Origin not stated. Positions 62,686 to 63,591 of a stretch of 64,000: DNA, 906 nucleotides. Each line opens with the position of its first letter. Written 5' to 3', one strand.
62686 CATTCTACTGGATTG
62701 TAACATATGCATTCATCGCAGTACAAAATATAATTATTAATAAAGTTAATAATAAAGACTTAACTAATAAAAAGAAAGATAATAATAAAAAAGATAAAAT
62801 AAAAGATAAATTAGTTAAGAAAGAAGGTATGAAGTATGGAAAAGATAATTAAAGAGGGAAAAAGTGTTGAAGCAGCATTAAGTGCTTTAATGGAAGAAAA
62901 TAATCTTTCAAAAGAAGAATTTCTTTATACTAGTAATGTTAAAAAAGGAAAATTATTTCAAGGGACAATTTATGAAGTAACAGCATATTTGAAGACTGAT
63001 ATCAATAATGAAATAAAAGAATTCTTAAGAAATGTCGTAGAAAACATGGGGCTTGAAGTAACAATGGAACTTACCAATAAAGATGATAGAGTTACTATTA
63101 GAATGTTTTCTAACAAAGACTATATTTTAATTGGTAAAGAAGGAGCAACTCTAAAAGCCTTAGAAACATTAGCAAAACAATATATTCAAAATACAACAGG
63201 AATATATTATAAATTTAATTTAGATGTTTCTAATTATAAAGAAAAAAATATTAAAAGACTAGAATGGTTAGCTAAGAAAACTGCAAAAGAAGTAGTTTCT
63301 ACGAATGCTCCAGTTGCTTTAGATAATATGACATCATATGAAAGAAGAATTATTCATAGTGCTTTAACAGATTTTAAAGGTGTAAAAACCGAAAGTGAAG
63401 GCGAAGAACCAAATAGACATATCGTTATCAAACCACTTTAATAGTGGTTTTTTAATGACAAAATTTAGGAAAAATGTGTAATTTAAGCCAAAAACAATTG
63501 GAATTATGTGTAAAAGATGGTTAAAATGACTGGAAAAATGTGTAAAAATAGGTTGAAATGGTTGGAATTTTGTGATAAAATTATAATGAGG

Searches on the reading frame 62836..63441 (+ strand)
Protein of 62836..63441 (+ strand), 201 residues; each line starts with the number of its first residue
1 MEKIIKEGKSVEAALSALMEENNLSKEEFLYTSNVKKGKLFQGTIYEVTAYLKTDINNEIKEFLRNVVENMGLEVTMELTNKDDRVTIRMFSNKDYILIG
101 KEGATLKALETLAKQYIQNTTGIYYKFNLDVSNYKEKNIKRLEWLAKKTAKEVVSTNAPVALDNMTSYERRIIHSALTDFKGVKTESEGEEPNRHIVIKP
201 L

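Call 9: search_protein_families(library=pfam, proteins=[window:62836-63441:+])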
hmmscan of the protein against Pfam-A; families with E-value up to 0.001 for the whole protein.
window:62836-63441:+ (201 aa): 3 families
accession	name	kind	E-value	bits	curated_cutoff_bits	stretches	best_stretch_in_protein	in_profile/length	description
PF01424.28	R3H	-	5.8e-21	74.7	26.8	1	141-200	2-60/60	R3H domain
PF13083.13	KH_KhpA-B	-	1.9e-08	34.5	32.1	1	60-125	4-69/73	KhpA/KhpB, KH domain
PF07650.23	KH_2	-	1.6e-05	25.1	22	1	59-118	1-59/78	KH domain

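Call 10: find_encoding_contigs(protein=window:62836-63441:+, flank=10000, max_places=6)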
Protein window:62836-63441:+ (201 aa): 24 contigs read that carry it; 6 places shown.
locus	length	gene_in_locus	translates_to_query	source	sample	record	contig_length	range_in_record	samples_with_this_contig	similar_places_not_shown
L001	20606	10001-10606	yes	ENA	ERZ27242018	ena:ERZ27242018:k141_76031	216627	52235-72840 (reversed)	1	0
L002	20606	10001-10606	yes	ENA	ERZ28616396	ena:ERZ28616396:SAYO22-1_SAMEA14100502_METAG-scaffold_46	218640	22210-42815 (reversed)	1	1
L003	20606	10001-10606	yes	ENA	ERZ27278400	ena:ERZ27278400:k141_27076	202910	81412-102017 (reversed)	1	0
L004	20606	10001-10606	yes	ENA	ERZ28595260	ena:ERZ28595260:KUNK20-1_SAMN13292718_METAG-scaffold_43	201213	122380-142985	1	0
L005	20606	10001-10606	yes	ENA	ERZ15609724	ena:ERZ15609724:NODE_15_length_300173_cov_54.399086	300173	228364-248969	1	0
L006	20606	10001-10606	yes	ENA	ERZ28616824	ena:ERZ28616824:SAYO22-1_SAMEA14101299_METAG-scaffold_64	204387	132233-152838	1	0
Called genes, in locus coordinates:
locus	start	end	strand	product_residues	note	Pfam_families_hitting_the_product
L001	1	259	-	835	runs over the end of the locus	PF00521:DNA_topoisoIV, PF03989:DNA_gyraseA_C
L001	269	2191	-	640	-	PF02518:HATPase_c, PF00204:DNA_gyraseB, PF01751:Toprim, PF00986:DNA_gyraseB_C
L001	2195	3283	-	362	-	PF02463:SMC_N, PF13175:AAA_15 (faint), PF13476:AAA_23 (weak), PF13304:AAA_21 (weak)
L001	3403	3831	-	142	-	PF06338:ComK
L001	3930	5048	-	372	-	PF00712:DNA_pol3_beta, PF02767:DNA_pol3_beta_2, PF02768:DNA_pol3_beta_3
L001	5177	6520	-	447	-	PF11638:DnaA_N (weak), PF00308:Bac_DnaA, PF01637:ATPase_2 (weak), PF01695:IstB_IS21 (weak), PF13173:AAA_14 (weak), PF00004:AAA (weak), PF00910:RNA_helicase (faint), PF08299:Bac_DnaA_C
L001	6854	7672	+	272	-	PF00149:Metallophos, PF12850:Metallophos_2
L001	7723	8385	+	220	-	-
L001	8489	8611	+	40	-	PF00468:Ribosomal_L34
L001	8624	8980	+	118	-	PF00825:Ribonuclease_P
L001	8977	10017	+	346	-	PF02096:60KD_IMP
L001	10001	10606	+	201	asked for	PF13083:KH_KhpA-B, PF07650:KH_2 (faint), PF01424:R3H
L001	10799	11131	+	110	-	PF01381:HTH_3, PF12844:HTH_19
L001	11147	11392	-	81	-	PF12844:HTH_19, PF13443:HTH_26 (weak), PF01381:HTH_3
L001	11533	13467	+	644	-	-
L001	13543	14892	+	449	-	PF10396:TrmE_N, PF12631:MnmE_helical, PF00009:GTP_EFTU (faint), PF00350:Dynamin_N (faint), PF01926:MMR_HSR1, PF02421:FeoB_N, PF04548:AIG1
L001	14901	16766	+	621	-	PF01134:GIDA, PF12831:FAD_oxidored (weak), PF21680:GIDA_C_1st, PF13932:SAM_GIDA_C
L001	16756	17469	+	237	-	PF02527:GidB, PF05175:MTS (weak), PF13847:Methyltransf_31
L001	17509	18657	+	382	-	PF02195:ParB_N, PF17762:HTH_ParB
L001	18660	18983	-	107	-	-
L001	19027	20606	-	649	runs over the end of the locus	PF00912:Transgly, PF00905:Transpeptidase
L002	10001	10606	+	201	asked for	PF13083:KH_KhpA-B, PF07650:KH_2 (faint), PF01424:R3H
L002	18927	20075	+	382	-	PF02195:ParB_N, PF17762:HTH_ParB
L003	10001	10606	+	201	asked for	PF13083:KH_KhpA-B, PF07650:KH_2 (faint), PF01424:R3H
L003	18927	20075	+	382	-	PF02195:ParB_N, PF17762:HTH_ParB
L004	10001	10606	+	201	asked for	PF13083:KH_KhpA-B, PF07650:KH_2 (faint), PF01424:R3H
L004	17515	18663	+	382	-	PF02195:ParB_N, PF17762:HTH_ParB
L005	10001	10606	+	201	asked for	PF13083:KH_KhpA-B, PF07650:KH_2 (faint), PF01424:R3H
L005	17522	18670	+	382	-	PF02195:ParB_N, PF17762:HTH_ParB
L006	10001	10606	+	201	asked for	PF13083:KH_KhpA-B, PF07650:KH_2 (faint), PF01424:R3H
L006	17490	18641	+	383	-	PF02195:ParB_N, PF17762:HTH_ParB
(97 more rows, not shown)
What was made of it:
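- On Noc (nucleoid occlusion protein, TIGR04285): Pfam PF02195 + PF17762 (call 10).
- A ParB_N + HTH_ParB protein sits next to rsmG (call 10).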

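Call 14: find_homologous_proteins(query=L001:17509-18654:+)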
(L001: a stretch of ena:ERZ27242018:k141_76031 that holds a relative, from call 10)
Query L001:17509-18654:+ (382 aa): 8000 proteins with E <= 0.001 among 8000 candidates; the best 120 are listed.
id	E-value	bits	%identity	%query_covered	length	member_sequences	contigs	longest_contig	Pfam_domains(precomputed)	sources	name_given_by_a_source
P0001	1.2e-238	809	100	100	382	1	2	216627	PF17762.9,PF02195.27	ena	-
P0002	8.0e-238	806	100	100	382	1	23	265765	PF17762.9,PF02195.27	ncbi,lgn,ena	-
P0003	2.0e-237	805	99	100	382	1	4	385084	PF17762.9,PF02195.27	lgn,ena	-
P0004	2.9e-237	805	99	100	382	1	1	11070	PF17762.9,PF02195.27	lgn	-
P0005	3.1e-237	804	99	100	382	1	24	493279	PF17762.9,PF02195.27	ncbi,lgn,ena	-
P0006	3.5e-237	804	99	100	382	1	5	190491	PF17762.9,PF02195.27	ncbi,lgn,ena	-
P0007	4.8e-237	804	99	100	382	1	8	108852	PF17762.9,PF02195.27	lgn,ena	-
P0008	5.0e-237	804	99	100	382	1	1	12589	PF17762.9,PF02195.27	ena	-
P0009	7.8e-237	803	99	100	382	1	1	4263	PF17762.9,PF02195.27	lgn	-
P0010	7.8e-237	803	99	100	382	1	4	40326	PF17762.9,PF02195.27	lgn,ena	-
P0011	8.7e-237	803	99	100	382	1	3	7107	PF17762.9,PF02195.27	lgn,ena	-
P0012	1.0e-236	803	99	100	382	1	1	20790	PF17762.9,PF02195.27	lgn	-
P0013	1.1e-236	803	99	100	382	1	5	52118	PF17762.9,PF02195.27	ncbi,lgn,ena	ncbi:MAG: ParB/RepB/Spo0J family partition protein [Bacilli bacterium]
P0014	1.1e-236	803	99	100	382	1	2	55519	PF17762.9,PF02195.27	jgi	jgi:nucleoid occlusion protein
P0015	1.2e-236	803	99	100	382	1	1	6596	PF17762.9,PF02195.27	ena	-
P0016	1.2e-236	803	99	100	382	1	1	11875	PF17762.9,PF02195.27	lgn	-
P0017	1.3e-236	802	99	100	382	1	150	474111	PF17762.9,PF02195.27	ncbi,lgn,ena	-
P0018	1.5e-236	802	99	100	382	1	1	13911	PF17762.9,PF02195.27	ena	-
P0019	1.5e-236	802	99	100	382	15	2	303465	PF17762.9,PF02195.27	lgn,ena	-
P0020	1.7e-236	802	99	100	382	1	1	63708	PF17762.9,PF02195.27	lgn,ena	-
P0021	1.9e-236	802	99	100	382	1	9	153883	PF17762.9,PF02195.27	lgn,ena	-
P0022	2.0e-236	802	99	100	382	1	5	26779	PF17762.9,PF02195.27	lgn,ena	-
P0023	2.7e-236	801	99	100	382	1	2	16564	PF17762.9,PF02195.27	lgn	-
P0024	2.7e-236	801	99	100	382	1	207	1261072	PF17762.9,PF02195.27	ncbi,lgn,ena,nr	ncbi:MAG: ParB/RepB/Spo0J family partition protein [Firmicutes bacterium]|nr:ParB/RepB/Spo0J family 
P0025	3.2e-236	801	99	100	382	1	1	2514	PF17762.9,PF02195.27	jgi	jgi:ParB family chromosome partitioning protein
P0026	3.3e-236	801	99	100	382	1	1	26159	PF17762.9,PF02195.27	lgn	-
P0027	3.4e-236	801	99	100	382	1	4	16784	PF17762.9,PF02195.27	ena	-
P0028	3.4e-236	801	99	100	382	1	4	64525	PF17762.9,PF02195.27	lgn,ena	-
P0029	3.4e-236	801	99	100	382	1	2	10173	PF17762.9,PF02195.27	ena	-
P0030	3.9e-236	801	99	100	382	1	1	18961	PF17762.9,PF02195.27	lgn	-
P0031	4.1e-236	801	99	100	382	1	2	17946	PF17762.9,PF02195.27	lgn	-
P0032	4.2e-236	801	99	100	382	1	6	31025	PF17762.9,PF02195.27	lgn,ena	-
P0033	4.6e-236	801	99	100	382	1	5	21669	PF17762.9,PF02195.27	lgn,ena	-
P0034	4.7e-236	801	99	100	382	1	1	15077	PF17762.9,PF02195.27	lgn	-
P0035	4.8e-236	801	99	100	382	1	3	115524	PF17762.9,PF02195.27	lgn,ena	-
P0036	5.1e-236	800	99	100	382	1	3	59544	PF17762.9,PF02195.27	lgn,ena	-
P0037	5.8e-236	800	99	100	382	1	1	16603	PF17762.9,PF02195.27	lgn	-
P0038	6.2e-236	800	99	100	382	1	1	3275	PF17762.9,PF02195.27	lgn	-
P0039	6.2e-236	800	99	100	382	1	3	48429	PF17762.9,PF02195.27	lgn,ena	-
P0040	6.3e-236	800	99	100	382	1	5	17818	PF17762.9,PF02195.27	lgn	-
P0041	6.4e-236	800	99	100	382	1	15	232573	PF17762.9,PF02195.27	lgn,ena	-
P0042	7.7e-236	800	99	100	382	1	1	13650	PF17762.9,PF02195.27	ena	-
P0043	8.0e-236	800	99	100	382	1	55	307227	PF17762.9,PF02195.27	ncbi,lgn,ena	-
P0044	8.0e-236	800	99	100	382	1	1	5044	PF17762.9,PF02195.27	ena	-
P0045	8.2e-236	800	99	100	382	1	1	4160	PF17762.9,PF02195.27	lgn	-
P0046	8.2e-236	800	99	100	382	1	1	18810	PF17762.9,PF02195.27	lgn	-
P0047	9.2e-236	800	99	100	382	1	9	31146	PF17762.9,PF02195.27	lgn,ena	-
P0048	1.0e-235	799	99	100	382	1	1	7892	PF17762.9,PF02195.27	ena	-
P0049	1.0e-235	799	99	100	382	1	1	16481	PF17762.9,PF02195.27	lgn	-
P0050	1.1e-235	799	99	100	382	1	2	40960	PF17762.9,PF02195.27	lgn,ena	-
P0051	1.2e-235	799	99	100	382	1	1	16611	PF17762.9,PF02195.27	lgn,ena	-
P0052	1.2e-235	799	99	100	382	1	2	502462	PF17762.9,PF02195.27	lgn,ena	-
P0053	1.3e-235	799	99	100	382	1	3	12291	PF17762.9,PF02195.27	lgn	-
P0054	1.4e-235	799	99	100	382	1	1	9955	PF17762.9,PF02195.27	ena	-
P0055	1.4e-235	799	99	100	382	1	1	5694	PF17762.9,PF02195.27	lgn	-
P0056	1.5e-235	799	99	100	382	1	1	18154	PF17762.9,PF02195.27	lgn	-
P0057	1.6e-235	799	99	100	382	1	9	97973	PF17762.9,PF02195.27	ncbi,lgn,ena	-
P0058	1.6e-235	799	99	100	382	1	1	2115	PF17762.9,PF02195.27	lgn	-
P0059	1.8e-235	799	99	100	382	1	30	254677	PF17762.9,PF02195.27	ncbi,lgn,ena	-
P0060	1.8e-235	799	98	100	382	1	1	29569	PF17762.9,PF02195.27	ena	-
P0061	1.8e-235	799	99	100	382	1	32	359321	PF17762.9,PF02195.27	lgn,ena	-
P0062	1.8e-235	799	99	100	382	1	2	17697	PF17762.9,PF02195.27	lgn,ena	-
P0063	1.8e-235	799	99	100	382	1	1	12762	PF17762.9,PF02195.27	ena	-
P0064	2.0e-235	799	99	100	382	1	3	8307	PF17762.9,PF02195.27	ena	-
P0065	2.0e-235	799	99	100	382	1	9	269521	PF17762.9,PF02195.27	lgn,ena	-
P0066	2.0e-235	799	99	100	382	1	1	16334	PF17762.9,PF02195.27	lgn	-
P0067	2.1e-235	798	99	100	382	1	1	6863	PF17762.9,PF02195.27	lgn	-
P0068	2.2e-235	798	99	100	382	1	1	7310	PF17762.9,PF02195.27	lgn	-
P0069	2.4e-235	798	99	100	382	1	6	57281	PF17762.9,PF02195.27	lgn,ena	-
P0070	2.7e-235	798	99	100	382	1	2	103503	PF17762.9,PF02195.27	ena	-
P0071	2.7e-235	798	99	100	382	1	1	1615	PF17762.9,PF02195.27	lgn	-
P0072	2.8e-235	798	99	100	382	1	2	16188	PF17762.9,PF02195.27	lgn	-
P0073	2.8e-235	798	99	100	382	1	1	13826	PF17762.9,PF02195.27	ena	-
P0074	2.9e-235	798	98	100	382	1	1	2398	PF17762.9,PF02195.27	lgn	-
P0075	3.0e-235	798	99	100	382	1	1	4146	PF17762.9,PF02195.27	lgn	-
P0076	3.0e-235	798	98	100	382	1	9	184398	PF17762.9,PF02195.27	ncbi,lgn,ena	-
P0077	3.3e-235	798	99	100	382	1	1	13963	PF17762.9,PF02195.27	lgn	-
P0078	3.4e-235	798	99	100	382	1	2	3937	PF17762.9,PF02195.27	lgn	-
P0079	3.5e-235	798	99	100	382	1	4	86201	PF17762.9,PF02195.27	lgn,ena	-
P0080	3.7e-235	798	99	100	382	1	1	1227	PF17762.9,PF02195.27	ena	-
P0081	3.7e-235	798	99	100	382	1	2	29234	PF17762.9,PF02195.27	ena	-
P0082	3.8e-235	798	98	100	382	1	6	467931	PF17762.9,PF02195.27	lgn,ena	-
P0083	4.2e-235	797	99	100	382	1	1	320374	PF17762.9,PF02195.27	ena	-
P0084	4.3e-235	797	99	100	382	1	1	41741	PF17762.9,PF02195.27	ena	-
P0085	4.4e-235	797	99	100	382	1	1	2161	PF17762.9,PF02195.27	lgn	-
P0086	4.4e-235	797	99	100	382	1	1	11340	PF17762.9,PF02195.27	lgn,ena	-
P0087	4.4e-235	797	99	100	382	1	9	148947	PF17762.9,PF02195.27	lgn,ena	-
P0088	4.6e-235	797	99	100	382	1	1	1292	PF17762.9,PF02195.27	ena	-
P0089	4.6e-235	797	98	100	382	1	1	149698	PF17762.9,PF02195.27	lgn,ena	-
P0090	5.1e-235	797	98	100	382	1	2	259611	PF17762.9,PF02195.27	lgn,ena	-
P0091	5.4e-235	797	99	100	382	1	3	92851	PF17762.9,PF02195.27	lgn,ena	-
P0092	5.4e-235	797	99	100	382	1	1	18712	PF17762.9,PF02195.27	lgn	-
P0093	5.7e-235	797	99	100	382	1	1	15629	PF17762.9,PF02195.27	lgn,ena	-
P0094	5.9e-235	797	99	100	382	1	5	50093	PF17762.9,PF02195.27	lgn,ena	-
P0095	6.1e-235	797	99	100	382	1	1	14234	PF17762.9,PF02195.27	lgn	-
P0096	6.4e-235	797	99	100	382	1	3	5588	PF17762.9,PF02195.27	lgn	-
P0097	6.9e-235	797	99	100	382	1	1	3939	PF17762.9,PF02195.27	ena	-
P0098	8.2e-235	797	99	100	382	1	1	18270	PF17762.9,PF02195.27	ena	-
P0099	8.2e-235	797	98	100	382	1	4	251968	PF17762.9,PF02195.27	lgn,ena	-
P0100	8.3e-235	797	99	100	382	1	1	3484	PF17762.9,PF02195.27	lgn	-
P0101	8.4e-235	796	99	100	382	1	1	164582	PF17762.9,PF02195.27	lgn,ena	-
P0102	9.5e-235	796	99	100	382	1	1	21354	PF17762.9,PF02195.27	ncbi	-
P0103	1.0e-234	796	99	100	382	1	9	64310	PF17762.9,PF02195.27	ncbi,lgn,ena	-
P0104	1.0e-234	796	99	100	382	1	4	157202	PF17762.9,PF02195.27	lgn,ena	-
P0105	1.0e-234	796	99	100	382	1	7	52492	PF17762.9,PF02195.27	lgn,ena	-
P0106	1.1e-234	796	99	100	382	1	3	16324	PF17762.9,PF02195.27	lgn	-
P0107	1.1e-234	796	99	100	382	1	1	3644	PF17762.9,PF02195.27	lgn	-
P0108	1.2e-234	796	98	100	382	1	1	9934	PF17762.9,PF02195.27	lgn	-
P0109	1.4e-234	796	98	100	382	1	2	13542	PF17762.9,PF02195.27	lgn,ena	-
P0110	1.4e-234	796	98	100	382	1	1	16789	PF17762.9,PF02195.27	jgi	-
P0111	1.5e-234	796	99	100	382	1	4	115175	PF17762.9,PF02195.27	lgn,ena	-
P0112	1.6e-234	796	99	100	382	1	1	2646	PF17762.9,PF02195.27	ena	-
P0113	1.8e-234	795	98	100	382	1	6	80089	PF17762.9,PF02195.27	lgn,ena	-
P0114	1.8e-234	795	98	100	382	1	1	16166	PF17762.9,PF02195.27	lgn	-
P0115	2.0e-234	795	99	100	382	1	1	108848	PF17762.9,PF02195.27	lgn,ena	-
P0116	2.4e-234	795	99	100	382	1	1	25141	PF17762.9,PF02195.27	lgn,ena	-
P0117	2.5e-234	795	99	100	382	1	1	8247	PF17762.9,PF02195.27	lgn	-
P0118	2.5e-234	795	98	100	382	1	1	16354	PF17762.9,PF02195.27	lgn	-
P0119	2.6e-234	795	99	100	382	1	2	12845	PF17762.9,PF02195.27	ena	-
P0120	2.6e-234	795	98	100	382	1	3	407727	PF17762.9,PF02195.27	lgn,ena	-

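Call 16: search_protein_families(library=ncbifam, proteins=[L001:17509-18654:+], max_evalue=0.001)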
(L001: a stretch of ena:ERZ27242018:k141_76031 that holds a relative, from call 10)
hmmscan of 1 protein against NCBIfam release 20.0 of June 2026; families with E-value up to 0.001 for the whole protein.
L001:17509-18654:+ (382 aa): 8 families
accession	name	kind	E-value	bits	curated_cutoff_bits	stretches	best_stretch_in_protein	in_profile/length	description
TIGR04285.1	nucleoid_noc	exception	1.3e-81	273.7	315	1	10-210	2-202/255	nucleoid occlusion protein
TIGR00180.1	parB_part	domain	9e-55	185.3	58.45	1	7-186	2-186/186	ParB/RepB/Spo0J family partition protein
TIGR03734.1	PRTRC_parB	hypoth_equivalog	1.1e-39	136.4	278.6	1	24-204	7-191/555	PRTRC system ParB family protein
TIGR03454.1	partition_RepB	equivalog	5e-19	68.8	201.5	1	8-145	62-200/325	plasmid partitioning protein RepB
NF010406.0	PRK13832.1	subfamily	2.4e-14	52.8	640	1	31-183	26-180/578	plasmid partitioning protein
NF010440.0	PRK13866.1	equivalog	1e-07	31.5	522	1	26-122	81-180/336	plasmid partitioning protein RepB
NF010252.0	PRK13698.1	equivalog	0.00016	20.7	274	1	30-183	85-236/323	ParB/RepB/Spo0J family plasmid partition protein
NF033788.1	HTH_metalloreg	subfamily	0.0002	21.1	55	0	115-147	18-50/77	metalloregulator ArsR/SmtB family transcription factor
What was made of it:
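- On Noc (nucleoid occlusion protein, TIGR04285): It is still the best-scoring family (call 16).
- Its best NCBIfam hit is nucleoid_noc at 273.7 bits (call 16).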

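Call 22: list_cluster_members(proteins=[P0024, P0017, P0005])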
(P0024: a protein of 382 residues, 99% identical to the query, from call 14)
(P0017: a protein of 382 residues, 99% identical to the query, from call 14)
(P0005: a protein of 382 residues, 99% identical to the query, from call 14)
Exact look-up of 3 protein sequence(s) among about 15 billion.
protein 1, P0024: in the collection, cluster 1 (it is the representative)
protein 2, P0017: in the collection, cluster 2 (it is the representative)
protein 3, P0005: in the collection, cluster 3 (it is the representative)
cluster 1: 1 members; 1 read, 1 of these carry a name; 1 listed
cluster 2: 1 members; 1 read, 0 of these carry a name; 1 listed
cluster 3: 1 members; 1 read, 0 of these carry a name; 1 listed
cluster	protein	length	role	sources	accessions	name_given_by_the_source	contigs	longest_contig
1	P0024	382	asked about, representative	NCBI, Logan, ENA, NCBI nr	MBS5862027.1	MAG: ParB/RepB/Spo0J family partition protein [Firmicutes bacterium] | ParB/RepB/Spo0J family partition protein [Bacillota bacterium]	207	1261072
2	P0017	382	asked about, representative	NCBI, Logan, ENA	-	-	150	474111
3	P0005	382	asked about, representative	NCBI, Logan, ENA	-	-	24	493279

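Call 25: search_solved_structures(query=L001:17509-18654:+, show_alignments=4, max_evalue=1e-10)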
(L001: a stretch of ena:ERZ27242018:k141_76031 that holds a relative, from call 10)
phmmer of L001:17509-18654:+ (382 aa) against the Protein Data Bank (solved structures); distinct sequences matched with E-value up to 1e-10: 13.
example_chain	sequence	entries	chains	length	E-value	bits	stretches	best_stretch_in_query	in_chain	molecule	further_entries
7nfu_A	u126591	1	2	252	4.5e-57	197.2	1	3-201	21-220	Nucleoid occlusion protein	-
7ng0_A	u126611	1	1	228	7.4e-57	196.5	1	10-201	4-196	Nucleoid occlusion protein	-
7ol9_A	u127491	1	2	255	1.9e-52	182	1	8-202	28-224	Nucleoid occlusion protein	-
6sdk_A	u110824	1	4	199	9e-50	173.2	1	8-202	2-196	Stage 0 sporulation protein J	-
4umk_A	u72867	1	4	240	1.9e-46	162.2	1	8-207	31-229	PROBABLE CHROMOSOME-PARTITIONING PROTEIN PARB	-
1vz0_A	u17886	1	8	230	2.1e-44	155.5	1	10-207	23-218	Chromosome-partitioning protein Spo0J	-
7bnk_A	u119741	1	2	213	3.1e-40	141.8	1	10-199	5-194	ParB family protein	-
7o0n_A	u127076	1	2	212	2.1e-39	139.1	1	10-199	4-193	ParB family protein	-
7bnr_A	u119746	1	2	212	2.2e-39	139.1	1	10-199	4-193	ParB family protein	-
6t1f_A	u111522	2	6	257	1.4e-35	126.5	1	12-196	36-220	Chromosome-partitioning protein ParB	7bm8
6y93_A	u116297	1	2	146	1.3e-25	93.8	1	91-202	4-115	Nucleoid occlusion protein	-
6s6h_A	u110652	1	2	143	2.6e-14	56.6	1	92-196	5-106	Chromosome-partitioning protein ParB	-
8qa8_A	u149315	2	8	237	2.7e-12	50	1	23-162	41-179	Transcriptional repressor protein KorB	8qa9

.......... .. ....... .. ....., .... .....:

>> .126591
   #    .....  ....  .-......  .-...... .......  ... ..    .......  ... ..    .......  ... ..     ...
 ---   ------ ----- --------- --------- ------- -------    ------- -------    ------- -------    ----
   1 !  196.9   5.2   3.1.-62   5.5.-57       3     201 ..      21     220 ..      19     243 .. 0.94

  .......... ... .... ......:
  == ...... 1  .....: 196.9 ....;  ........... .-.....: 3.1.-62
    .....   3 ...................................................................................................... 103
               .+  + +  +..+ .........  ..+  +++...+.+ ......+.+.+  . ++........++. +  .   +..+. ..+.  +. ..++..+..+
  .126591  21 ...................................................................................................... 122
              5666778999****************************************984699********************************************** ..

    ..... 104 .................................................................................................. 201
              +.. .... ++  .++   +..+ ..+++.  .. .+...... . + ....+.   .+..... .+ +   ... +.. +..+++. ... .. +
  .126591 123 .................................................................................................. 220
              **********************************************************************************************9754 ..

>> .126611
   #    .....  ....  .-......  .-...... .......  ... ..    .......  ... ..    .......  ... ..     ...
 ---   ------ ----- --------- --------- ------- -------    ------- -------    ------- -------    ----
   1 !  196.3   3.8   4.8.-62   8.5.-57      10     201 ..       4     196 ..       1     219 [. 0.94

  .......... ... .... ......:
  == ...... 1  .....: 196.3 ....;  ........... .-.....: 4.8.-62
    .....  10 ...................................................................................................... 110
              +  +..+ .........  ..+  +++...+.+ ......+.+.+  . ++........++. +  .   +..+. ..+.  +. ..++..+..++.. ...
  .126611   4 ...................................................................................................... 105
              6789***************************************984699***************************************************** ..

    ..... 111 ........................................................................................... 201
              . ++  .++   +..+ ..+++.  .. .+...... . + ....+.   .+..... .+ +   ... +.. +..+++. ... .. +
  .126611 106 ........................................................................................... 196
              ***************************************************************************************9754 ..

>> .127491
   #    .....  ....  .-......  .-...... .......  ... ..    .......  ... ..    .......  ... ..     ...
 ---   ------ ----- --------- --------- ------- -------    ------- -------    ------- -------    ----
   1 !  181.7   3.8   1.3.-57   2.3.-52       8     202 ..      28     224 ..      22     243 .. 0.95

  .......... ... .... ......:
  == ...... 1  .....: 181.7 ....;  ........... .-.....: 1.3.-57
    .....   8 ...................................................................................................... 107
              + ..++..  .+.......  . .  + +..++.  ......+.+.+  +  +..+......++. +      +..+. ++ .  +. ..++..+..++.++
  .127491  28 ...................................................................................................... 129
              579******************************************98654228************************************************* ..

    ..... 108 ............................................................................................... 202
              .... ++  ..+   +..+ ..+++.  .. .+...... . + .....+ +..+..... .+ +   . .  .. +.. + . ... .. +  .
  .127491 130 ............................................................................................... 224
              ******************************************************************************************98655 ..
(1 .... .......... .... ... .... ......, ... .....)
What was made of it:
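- On Noc (nucleoid occlusion protein, TIGR04285): PDB Noc chains at E = 4.5e-57 (call 25). The protein reads Q-K-T-R (call 25).
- On Canonical chromosomal ParB: Q at 173 and R at 201 (call 25).
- Its best PDB hits are Noc structures, at 197 bits, against 173 bits for Spo0J (call 25). The specificity positions read Q-K-T-R, compared with Noc Q-K-K-R and Spo0J R-H-T-G (call 25).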
